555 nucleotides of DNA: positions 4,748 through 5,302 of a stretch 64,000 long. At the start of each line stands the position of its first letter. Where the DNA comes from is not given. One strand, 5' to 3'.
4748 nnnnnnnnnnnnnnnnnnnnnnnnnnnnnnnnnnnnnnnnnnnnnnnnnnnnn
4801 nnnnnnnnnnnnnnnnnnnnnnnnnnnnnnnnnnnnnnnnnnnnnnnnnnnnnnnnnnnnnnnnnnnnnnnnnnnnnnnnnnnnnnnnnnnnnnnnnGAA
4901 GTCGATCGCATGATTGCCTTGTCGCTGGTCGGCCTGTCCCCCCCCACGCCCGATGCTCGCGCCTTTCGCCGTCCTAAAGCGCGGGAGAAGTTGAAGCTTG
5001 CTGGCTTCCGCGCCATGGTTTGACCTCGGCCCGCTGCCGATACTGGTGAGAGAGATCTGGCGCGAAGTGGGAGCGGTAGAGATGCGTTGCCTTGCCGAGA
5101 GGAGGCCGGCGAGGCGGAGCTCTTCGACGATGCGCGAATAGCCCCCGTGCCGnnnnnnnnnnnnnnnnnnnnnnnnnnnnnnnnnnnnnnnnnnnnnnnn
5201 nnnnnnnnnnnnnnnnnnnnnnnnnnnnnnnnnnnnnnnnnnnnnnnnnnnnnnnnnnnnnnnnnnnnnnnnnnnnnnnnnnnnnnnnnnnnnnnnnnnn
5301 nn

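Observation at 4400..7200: Lower-GC islet with orphan genes flanked by ~200 bp direct repeats that duplicate the 5' end of a small membrane-protein gene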

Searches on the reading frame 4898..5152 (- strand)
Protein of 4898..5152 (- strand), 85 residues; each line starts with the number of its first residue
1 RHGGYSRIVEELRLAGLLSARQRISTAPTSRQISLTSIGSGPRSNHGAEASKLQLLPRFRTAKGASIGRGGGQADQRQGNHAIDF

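Call 52: search_dna_similar(query=window:4898-5152:-, collection=plasmids, mode=protein, max_evalue=1, max_rows=12)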
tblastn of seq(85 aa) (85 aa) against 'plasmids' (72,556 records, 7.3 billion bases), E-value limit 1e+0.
No match.
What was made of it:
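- On IS3-family insertion sequence: The suspected OrfB-like fragment has no tblastn match (call 52).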
